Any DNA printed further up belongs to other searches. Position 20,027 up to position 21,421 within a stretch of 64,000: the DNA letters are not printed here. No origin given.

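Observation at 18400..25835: Ten-gene operon linking a Qmo/Hdr-type membrane redox complex to sulfur-carrier proteins and an outer-membrane channel, with no AprAB/Sat/Dsr partner in view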

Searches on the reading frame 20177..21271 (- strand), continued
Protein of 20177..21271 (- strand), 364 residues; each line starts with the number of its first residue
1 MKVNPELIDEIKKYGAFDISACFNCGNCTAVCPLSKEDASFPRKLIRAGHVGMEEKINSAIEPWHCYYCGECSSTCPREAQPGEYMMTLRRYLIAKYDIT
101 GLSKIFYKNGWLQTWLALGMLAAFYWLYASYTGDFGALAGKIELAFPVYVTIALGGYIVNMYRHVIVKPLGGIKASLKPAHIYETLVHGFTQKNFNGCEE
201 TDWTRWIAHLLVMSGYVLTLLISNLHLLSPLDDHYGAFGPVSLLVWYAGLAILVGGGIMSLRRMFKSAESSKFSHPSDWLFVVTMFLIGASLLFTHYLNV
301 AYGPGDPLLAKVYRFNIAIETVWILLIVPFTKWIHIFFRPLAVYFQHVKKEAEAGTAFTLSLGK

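Call 53: find_encoding_contigs(protein=P0061, flank=9000, max_places=1)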
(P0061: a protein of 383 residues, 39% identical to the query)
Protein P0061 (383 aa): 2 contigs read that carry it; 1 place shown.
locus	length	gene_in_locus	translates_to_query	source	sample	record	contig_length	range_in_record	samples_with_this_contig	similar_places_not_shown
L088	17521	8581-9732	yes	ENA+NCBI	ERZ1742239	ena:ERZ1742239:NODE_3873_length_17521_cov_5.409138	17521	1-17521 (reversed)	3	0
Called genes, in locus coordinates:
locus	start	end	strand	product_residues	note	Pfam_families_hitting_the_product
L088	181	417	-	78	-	-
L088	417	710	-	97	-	-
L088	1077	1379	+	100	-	PF12840:HTH_20 (weak), PF01022:HTH_5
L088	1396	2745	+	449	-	PF00890:FAD_binding_2 (faint), PF01134:GIDA (faint), PF01266:DAO (faint), PF07992:Pyr_redox_2, PF13738:Pyr_redox_3, PF13434:Lys_Orn_oxgnase (weak), PF00070:Pyr_redox, PF02852:Pyr_redox_dim, +1 more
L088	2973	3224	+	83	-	PF12840:HTH_20 (weak), PF01022:HTH_5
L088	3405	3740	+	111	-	PF20586:DUF6788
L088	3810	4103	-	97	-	-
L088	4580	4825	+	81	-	PF01206:TusA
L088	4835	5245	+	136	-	PF02662:FlpD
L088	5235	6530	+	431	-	PF00890:FAD_binding_2 (weak), PF07992:Pyr_redox_2 (faint), PF12831:FAD_oxidored (weak), PF12797:Fer4_2 (faint), PF00037:Fer4 (weak), PF13183:Fer4_8 (weak), PF12838:Fer4_7 (weak), PF00037:Fer4 (weak), +5 more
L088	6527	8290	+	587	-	PF00890:FAD_binding_2 (weak), PF01134:GIDA (faint), PF01266:DAO (weak), PF03486:HI0933_like (weak), PF07992:Pyr_redox_2, PF12831:FAD_oxidored, PF13450:NAD_binding_8, PF12837:Fer4_6 (faint), +1 more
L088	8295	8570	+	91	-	-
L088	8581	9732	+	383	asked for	PF25160:LdpA_Fe-S-bd (faint), PF12838:Fer4_7 (weak), PF13183:Fer4_8, PF13187:Fer4_9, PF13237:Fer4_10, PF13534:Fer4_17 (weak)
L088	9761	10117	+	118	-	PF02635:DsrE, PF13686:DrsE_2 (faint)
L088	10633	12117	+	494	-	PF07837:FTCD_N, PF02971:FTCD, PF04961:FTCD_C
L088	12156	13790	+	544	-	PF02771:Acyl-CoA_dh_N, PF02770:Acyl-CoA_dh_M, PF00441:Acyl-CoA_dh_1, PF08028:Acyl-CoA_dh_2, PF22924:ACOX_C_alpha1 (faint)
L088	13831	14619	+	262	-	PF01012:ETF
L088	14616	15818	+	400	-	PF00037:Fer4 (weak), PF12838:Fer4_7, PF13187:Fer4_9, PF13237:Fer4_10, PF14697:Fer4_21, PF00037:Fer4 (weak), PF01012:ETF, PF00766:ETF_alpha, +6 more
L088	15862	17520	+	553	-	?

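Call 54: find_encoding_contigs(protein=P0112, flank=9000, max_places=1)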
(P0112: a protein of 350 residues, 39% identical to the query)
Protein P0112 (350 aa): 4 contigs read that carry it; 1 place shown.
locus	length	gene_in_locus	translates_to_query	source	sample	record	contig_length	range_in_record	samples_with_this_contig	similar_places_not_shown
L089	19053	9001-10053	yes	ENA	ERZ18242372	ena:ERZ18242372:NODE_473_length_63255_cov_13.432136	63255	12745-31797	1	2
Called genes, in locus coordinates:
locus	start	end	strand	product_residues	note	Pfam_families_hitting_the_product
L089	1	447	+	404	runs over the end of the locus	PF04143:Sulf_transp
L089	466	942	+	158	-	PF00581:Rhodanese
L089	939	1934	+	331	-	PF00581:Rhodanese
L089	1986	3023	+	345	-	PF07396:Porin_O_P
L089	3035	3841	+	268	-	PF00581:Rhodanese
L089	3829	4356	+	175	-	PF00581:Rhodanese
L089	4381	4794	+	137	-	PF13686:DrsE_2 (weak)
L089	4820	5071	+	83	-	PF01206:TusA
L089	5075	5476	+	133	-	PF02662:FlpD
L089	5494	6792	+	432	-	PF00890:FAD_binding_2 (weak), PF01134:GIDA (weak), PF01266:DAO (weak), PF01946:Thi4 (weak), PF07992:Pyr_redox_2, PF12831:FAD_oxidored, PF13738:Pyr_redox_3 (weak), PF13187:Fer4_9, +8 more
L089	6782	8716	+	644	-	PF07992:Pyr_redox_2 (weak), PF00890:FAD_binding_2 (weak), PF01266:DAO (weak), PF12831:FAD_oxidored, PF13450:NAD_binding_8 (weak), PF12838:Fer4_7, PF13187:Fer4_9 (weak), PF14697:Fer4_21, +7 more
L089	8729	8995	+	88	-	PF24270:HTH_Cmi2_C (weak)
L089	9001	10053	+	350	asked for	PF12838:Fer4_7 (faint), PF13183:Fer4_8 (weak), PF13187:Fer4_9 (weak), PF13237:Fer4_10 (faint), PF13534:Fer4_17 (weak)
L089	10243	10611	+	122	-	PF00392:GntR, PF13730:HTH_36 (faint)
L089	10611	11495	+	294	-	PF01145:Band_7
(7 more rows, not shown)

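Call 55: search_protein_families(library=pfam, proteins=[L087:4351-7062:+, L087:16060-17190:+, L087:17199-17912:+, L087:8765-9001:+, L087:10333-11574:+], max_evalue=0.0001)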
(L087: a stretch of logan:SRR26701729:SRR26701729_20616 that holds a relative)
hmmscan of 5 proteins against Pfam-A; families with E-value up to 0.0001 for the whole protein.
L087:4351-7062:+ (903 aa): 19 families
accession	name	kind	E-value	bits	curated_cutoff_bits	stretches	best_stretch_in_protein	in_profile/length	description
PF07992.20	Pyr_redox_2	-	9.6e-58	196.3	26.1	3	248-542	1-291/291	Pyridine nucleotide-disulphide oxidoreductase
PF01266.30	DAO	-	1.7e-23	84.2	27.9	2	249-284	1-37/353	FAD dependent oxidoreductase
PF13450.12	NAD_binding_8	-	7e-21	74.7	21.9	2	252-287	1-36/68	NAD(P)-binding Rossmann-like domain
PF13738.12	Pyr_redox_3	-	4.2e-20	72.6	30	1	332-526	126-305/305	Pyridine nucleotide-disulphide oxidoreductase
PF00070.33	Pyr_redox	-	1.5e-18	67.5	22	2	249-324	1-67/82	Pyridine nucleotide-disulphide oxidoreductase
PF14691.11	Fer4_20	-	1.1e-17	64.3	25.8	1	154-231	29-109/113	Dihydroprymidine dehydrogenase domain II, 4Fe-4S cluster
PF00890.30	FAD_binding_2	-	2.1e-17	63.8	20.4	2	5-41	1-37/414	FAD binding domain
PF12831.13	FAD_oxidored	-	5.8e-17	62.5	27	2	5-42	1-38/416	FAD dependent oxidoreductase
PF01134.28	GIDA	-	5.2e-13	49.2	22.1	1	6-35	2-31/391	Glucose inhibited division protein A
PF03486.20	HI0933_like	-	9.7e-13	48.6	50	1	249-285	2-38/244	HI0933-like protein Rossmann domain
PF01946.23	Thi4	-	1.8e-12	47.5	26.2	1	247-284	17-55/235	Thi4 family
PF01494.25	FAD_binding_3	-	3.6e-12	46.6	22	1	249-282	3-36/349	FAD binding domain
PF01262.27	AlaDh_PNT_C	-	1e-09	38.6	23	0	377-413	29-65/214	Alanine dehydrogenase/PNT, C-terminal domain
PF13241.12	NAD_binding_7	-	1.7e-09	38.6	22.1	0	372-408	3-39/104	Putative NAD(P)-binding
PF01593.30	Amino_oxidase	-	1.1e-08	35.3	19.8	0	258-284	2-28/443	Flavin containing amine oxidoreductase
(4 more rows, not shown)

L087:16060-17190:+ (376 aa): 2 families
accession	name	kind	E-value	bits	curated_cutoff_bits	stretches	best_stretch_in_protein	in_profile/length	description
PF07992.20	Pyr_redox_2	-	3.7e-20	73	26.1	1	4-291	2-278/291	Pyridine nucleotide-disulphide oxidoreductase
PF21706.3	FCSD_central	-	8.2e-05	23.1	27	0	132-245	3-116/116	Sulfide dehydrogenase [flavocytochrome c] flavoprotein chain, central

L087:17199-17912:+ (237 aa): 0 families

L087:8765-9001:+ (78 aa): 0 families

L087:10333-11574:+ (413 aa): 1 family
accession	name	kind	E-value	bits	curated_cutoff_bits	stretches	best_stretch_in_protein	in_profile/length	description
PF03349.22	Toluene_X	-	1.1e-47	162.9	29.7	1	14-413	5-421/421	Outer membrane protein transport protein (OMPP1/FadL/TodX)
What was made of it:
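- L087 carries an FCSD/SQR-like flavoprotein nearby (call 55).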

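Call 56: predict_structure(alignment_id=A1)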
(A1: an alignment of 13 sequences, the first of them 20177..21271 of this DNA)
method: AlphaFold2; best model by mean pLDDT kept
length: 364 residues; sequences in the alignment: 13
mean_pLDDT: 81.4   pTM: 0.80
mean pLDDT of the five models: 81.4, 80.7, 80.5, 78.8, 77.9
residues with pLDDT >= 90: 135; 70-90: 158; 50-70: 38; < 50: 33
segments of 3 or more residues with pLDDT < 50: 26-41, 68-77, 194-199
pLDDT, mean of each block of 10 residues (from residue 1): 85 74 50 42 71 87 60 47 76 90 89 92 97 92 88 90 91 89 82 53 80 90 84 92 95 91 73 72 90 95 94 95 90 80 87 87 58
secondary structure, 60 per line:
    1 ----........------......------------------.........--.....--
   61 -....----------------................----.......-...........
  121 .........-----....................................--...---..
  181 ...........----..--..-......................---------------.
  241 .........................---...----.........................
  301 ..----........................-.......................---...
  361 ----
elements in order: H5-12 H19-24 H43-51 H54-58 H62-65 H82-97 H102-108 H110-129 H135-170 E173-175 H179-191 H203-224 H240-265 H276-302 H307-330 H332-354 E358-360
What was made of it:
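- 20177..21271 (-): QmoC-like membrane subunit, 364 aa. It has an HdrC-type 2x[4Fe-4S] domain followed by a six-helix NarI/HdrE-like domain. Call 56: AF2 pLDDT 81, six long helices.
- On QmoABC (APS-reductase-associated): Call 56: six long helices.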

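Call 60: fold_search(model_id=the predicted structure, library=pdb)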
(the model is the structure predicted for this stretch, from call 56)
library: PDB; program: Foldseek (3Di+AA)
matches with E <= 10: 605; with E <= 0.001: 0
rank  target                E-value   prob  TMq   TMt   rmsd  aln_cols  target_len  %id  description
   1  7bkb_C                1.8e-01  1.00  0.23  0.41   6.1       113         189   25  Formate dehydrogenase - heterodisulfide reductase - formylmethanofuran dehydrogenase complex from Methanospirillum hun (released 2021-09-29)
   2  9m0d_R                2.1e-01  0.23  0.16  0.21  18.8       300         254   11  Cryo-EM structure of neurotensin receptor 1 in complex with beta-arrestin 1 (released 2025-04-09)
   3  8rvu_C                2.6e-01  1.00  0.22  0.40   3.5        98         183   28  CryoEM structure of the Elp-Hdr complex of Methanothermobacter marburgensis state 2 (composite structure) (released 2025-05-14)
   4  8rwn_C                3.6e-01  1.00  0.23  0.42   3.2        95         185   28  CryoEM structure of the Hdr(ABC)2 subunits of the Elp-Hdr complex of Methanothermobacter marburgensis (released 2025-05-14)
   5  6h2f_G                4.1e-01  0.04  0.08  0.09  35.9       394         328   12  Structure of the pre-pore AhlB of the tripartite alpha-pore forming toxin, AHL, from Aeromonas hydrophila. (released 2019-07-10)
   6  8rvu_c                4.8e-01  1.00  0.23  0.42   3.2        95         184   28  CryoEM structure of the Elp-Hdr complex of Methanothermobacter marburgensis state 2 (composite structure) (released 2025-05-14)
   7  6h2f_A                4.8e-01  0.05  0.09  0.10  36.7       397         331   12  Structure of the pre-pore AhlB of the tripartite alpha-pore forming toxin, AHL, from Aeromonas hydrophila. (released 2019-07-10)
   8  8f0j_R                5.0e-01  0.09  0.14  0.14  23.8       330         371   13  Calcitonin Receptor in complex with Gs and Pramlintide analogue peptide San45 (released 2023-08-02)
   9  7c1c_A                5.2e-01  0.09  0.16  0.13  28.5       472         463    9  Crystal structure of FumaraseC from Mannheimia succiniciproducens (released 2021-05-05)
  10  5hxh_A                5.5e-01  0.15  0.14  0.17  20.2       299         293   10  Structural mechanisms of extracellular ion exchange and induced binding-site occlusion in the sodium-calcium exchanger (released 2016-05-11)
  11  8zvz_D                5.5e-01  0.15  0.16  0.18  19.2       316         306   14  Cryo-EM strcuture of Prostaglandin D2 Receptor DP1 activated by BW245C (released 2025-05-28)
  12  6jlf_C                5.7e-01  0.07  0.11  0.13  26.8       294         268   13  Crystal structure of a bacterial Bestrophin homolog from Klebsiella pneumoniae D179A mutation - HR (released 2019-11-13)
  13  8f6k_B                5.9e-01  0.41  0.21  0.24  15.6       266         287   12  Cryo-EM structure of a Zinc-loaded H263A/D287A mutant of the YiiP-Fab complex (released 2023-02-08)
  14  7a0g_HHH              6.2e-01  0.06  0.10  0.11  36.2       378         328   10  Structure of the SmhB pore of the tripartite alpha-pore forming toxin, Smh, from Serratia marcescens. (released 2021-03-31)
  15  9fka_B                6.4e-01  0.13  0.18  0.18  21.3       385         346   11  Cryo-EM structure of the reduced cytochrome bd oxidase from M. tuberculosis (released 2025-02-12)
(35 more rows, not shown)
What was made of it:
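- Tried and rejected: Foldseek of the QmoC-like model (call 60).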

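Call 74: search_protein_representatives(protein=window:20177-21271:-)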
Query: 364 residues. Proteins with E-value up to 0.001 (for the whole library): 1888; up to 1e-10: 481; up to 1e-30: 132. The best 150 are listed.
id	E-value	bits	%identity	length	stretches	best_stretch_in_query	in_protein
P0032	1.3e-154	531.2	64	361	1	1-353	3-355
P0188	8.6e-63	228.9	39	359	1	2-349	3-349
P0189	5.4e-61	223.0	41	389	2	2-127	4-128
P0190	2.5e-58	214.3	40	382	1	2-352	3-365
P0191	2.5e-56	207.6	42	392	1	4-346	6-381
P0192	8.0e-56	206.0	39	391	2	2-110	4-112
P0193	1.3e-55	205.3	43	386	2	3-130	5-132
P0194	1.6e-55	205.0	34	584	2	2-352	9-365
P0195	4.8e-55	203.4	39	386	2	2-114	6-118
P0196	2.2e-54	201.3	32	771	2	4-355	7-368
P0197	5.8e-54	199.9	41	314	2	2-128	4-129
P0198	6.4e-54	199.7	41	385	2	2-118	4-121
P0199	1.6e-53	198.4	38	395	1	6-354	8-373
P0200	2.5e-53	197.8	34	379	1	2-352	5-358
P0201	6.6e-53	196.4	45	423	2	3-111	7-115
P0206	1.1e-50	189.1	32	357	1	2-351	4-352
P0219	2.3e-45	171.6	35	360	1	3-346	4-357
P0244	5.4e-41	157.2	35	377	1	2-350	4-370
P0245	6.5e-41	156.9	33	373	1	7-348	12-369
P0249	3.5e-40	154.5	64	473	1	3-104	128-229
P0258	4.5e-39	150.9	33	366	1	3-354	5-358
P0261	1.3e-38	149.4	33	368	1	1-346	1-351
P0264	5.1e-38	147.4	33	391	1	2-348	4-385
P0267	3.6e-37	144.6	31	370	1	6-349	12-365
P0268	9.9e-37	143.2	31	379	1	2-346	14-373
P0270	1.0e-36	143.1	34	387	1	1-347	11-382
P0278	1.9e-35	138.9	32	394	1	2-346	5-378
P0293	1.7e-33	132.5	32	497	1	10-352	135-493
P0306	3.6e-32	128.2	33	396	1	9-349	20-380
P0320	1.3e-30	123.1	28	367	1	1-344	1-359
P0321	1.4e-30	122.9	32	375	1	4-349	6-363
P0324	6.9e-30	120.6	30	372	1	2-345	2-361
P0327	7.7e-29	117.2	32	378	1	3-346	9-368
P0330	3.3e-28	115.1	30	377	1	6-346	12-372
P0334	1.3e-27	113.2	29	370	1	7-350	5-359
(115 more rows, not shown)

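Call 75: search_protein_families(library=ncbifam, proteins=[P0188, P0200, P0206, P0219, P0261, P0267, P0320, P0324, P0330, P0334], max_evalue=1e-20)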
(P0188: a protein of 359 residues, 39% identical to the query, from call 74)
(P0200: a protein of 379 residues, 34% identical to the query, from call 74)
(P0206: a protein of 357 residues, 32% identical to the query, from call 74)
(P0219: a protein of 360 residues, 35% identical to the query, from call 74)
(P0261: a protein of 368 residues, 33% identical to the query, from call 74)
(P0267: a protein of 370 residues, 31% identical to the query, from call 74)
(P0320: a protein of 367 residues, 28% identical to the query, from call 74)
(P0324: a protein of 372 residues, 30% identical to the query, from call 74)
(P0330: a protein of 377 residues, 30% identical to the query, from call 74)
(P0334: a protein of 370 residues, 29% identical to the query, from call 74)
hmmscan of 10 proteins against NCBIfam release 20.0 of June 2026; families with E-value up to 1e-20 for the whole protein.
P0188 (359 aa): 1 family
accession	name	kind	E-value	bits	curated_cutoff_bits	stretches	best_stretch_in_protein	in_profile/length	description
NF038018.1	qmoC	equivalog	1.8e-47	162.6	300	1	7-345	4-360/360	quinone-interacting membrane-bound oxidoreductase complex subunit QmoC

P0200 (379 aa): 1 family
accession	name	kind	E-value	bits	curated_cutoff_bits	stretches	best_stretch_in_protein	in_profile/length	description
NF038018.1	qmoC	equivalog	6.6e-41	140.9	300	1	9-351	4-360/360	quinone-interacting membrane-bound oxidoreductase complex subunit QmoC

P0206 (357 aa): 1 family
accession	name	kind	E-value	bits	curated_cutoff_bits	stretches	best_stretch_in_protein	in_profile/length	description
NF038018.1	qmoC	equivalog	1.4e-44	153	300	1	6-344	2-358/360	quinone-interacting membrane-bound oxidoreductase complex subunit QmoC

P0219 (360 aa): 1 family
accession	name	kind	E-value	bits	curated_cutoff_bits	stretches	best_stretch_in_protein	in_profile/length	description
NF038018.1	qmoC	equivalog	1.2e-62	212.5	300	1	9-354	6-358/360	quinone-interacting membrane-bound oxidoreductase complex subunit QmoC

P0261 (368 aa): 1 family
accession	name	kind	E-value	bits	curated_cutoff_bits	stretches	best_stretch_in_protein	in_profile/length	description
NF038018.1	qmoC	equivalog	5.6e-91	305.7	300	1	6-349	4-360/360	quinone-interacting membrane-bound oxidoreductase complex subunit QmoC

P0267 (370 aa): 2 families
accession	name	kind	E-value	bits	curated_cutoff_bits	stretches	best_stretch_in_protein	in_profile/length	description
NF038018.1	qmoC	equivalog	9.7e-66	222.7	300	1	13-360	5-359/360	quinone-interacting membrane-bound oxidoreductase complex subunit QmoC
TIGR03290.1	CoB_CoM_SS_C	equivalog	8.8e-21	74.4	160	0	25-100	1-76/144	CoB--CoM heterodisulfide reductase subunit C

P0320 (367 aa): 1 family
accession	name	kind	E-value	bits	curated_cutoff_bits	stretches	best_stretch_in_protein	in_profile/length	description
NF038018.1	qmoC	equivalog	1.2e-96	324.4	300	1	8-359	6-359/360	quinone-interacting membrane-bound oxidoreductase complex subunit QmoC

P0324 (372 aa): 2 families
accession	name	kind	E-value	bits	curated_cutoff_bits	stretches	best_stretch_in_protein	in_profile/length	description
NF038018.1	qmoC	equivalog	1.1e-113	380.4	300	1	5-360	1-359/360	quinone-interacting membrane-bound oxidoreductase complex subunit QmoC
NF011607.0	PRK15033.1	subfamily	2.9e-25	89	524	1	67-361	68-373/389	tricarballylate utilization 4Fe-4S protein TcuB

P0330 (377 aa): 2 families
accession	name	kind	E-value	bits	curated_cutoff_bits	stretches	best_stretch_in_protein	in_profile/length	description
NF038018.1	qmoC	equivalog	2.9e-119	398.7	300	1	9-371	1-360/360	quinone-interacting membrane-bound oxidoreductase complex subunit QmoC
NF011607.0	PRK15033.1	subfamily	1.7e-21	76.6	524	1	72-369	69-371/389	tricarballylate utilization 4Fe-4S protein TcuB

P0334 (370 aa): 1 family
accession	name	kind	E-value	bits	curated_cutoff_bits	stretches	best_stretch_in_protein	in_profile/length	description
NF038018.1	qmoC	equivalog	3.9e-78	263.4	300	1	2-349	2-355/360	quinone-interacting membrane-bound oxidoreductase complex subunit QmoC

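Call 76: find_encoding_contigs(protein=P0330, flank=8000, max_places=1)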
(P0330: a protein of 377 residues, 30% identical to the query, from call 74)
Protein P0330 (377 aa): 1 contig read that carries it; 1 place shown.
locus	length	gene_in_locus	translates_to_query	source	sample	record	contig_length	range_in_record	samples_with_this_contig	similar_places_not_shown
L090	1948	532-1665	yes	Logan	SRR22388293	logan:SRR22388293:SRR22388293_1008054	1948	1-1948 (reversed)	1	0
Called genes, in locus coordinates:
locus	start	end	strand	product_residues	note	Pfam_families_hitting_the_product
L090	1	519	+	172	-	?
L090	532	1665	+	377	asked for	PF13183:Fer4_8, PF13187:Fer4_9 (weak)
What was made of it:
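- Tried and rejected: The P0330 contig was too short (call 76).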

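Call 77: find_encoding_contigs(protein=P0188, flank=8000, max_places=1)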
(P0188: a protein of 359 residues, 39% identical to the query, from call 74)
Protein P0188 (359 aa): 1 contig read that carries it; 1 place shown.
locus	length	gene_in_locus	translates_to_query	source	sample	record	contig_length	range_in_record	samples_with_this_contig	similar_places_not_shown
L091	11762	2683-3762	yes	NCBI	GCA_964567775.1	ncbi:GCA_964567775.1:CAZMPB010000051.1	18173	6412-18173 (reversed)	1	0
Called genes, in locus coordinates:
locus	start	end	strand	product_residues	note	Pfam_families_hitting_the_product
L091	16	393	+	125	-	PF13366:PDDEXK_3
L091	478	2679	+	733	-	PF00890:FAD_binding_2 (weak), PF01266:DAO (weak), PF07992:Pyr_redox_2 (weak), PF12831:FAD_oxidored, PF13450:NAD_binding_8 (weak), PF14697:Fer4_21, PF12838:Fer4_7 (weak), PF00037:Fer4 (weak), +4 more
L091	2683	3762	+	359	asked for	PF12838:Fer4_7 (weak), PF13183:Fer4_8 (weak), PF13187:Fer4_9 (weak), PF13534:Fer4_17 (weak)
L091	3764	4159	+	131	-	PF02566:OsmC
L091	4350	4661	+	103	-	PF00581:Rhodanese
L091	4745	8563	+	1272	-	PF20465:MmeI_hel (weak), PF02384:N6_Mtase (faint), PF20473:MmeI_Mtase, PF07669:Eco57I, PF01797:Y1_Tnp (weak), PF07669:Eco57I, PF12950:TaqI_C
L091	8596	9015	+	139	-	PF02635:DsrE (weak)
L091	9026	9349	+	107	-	PF02635:DsrE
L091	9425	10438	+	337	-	-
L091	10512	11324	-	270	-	PF20243:MbnP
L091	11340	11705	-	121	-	-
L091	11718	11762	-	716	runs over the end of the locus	PF07715:Plug, PF00593:TonB_dep_Rec_b-barrel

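Call 78: find_encoding_contigs(protein=P0324, flank=8000, max_places=1)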
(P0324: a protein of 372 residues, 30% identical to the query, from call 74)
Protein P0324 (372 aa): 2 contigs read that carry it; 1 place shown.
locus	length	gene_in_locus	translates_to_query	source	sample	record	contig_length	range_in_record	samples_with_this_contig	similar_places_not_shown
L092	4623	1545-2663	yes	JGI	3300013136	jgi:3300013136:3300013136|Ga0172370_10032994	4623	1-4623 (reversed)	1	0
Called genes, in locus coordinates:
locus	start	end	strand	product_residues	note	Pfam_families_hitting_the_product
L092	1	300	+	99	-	PF02910:Succ_DH_flav_C (weak)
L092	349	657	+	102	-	PF04606:Ogr_Delta (weak)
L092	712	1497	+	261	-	PF03692:CxxCxxCC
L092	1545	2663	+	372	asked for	PF13183:Fer4_8 (weak), PF13534:Fer4_17 (faint), PF27541:CitB (weak)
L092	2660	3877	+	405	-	PF03460:NIR_SIR_ferr, PF01077:NIR_SIR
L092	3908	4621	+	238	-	?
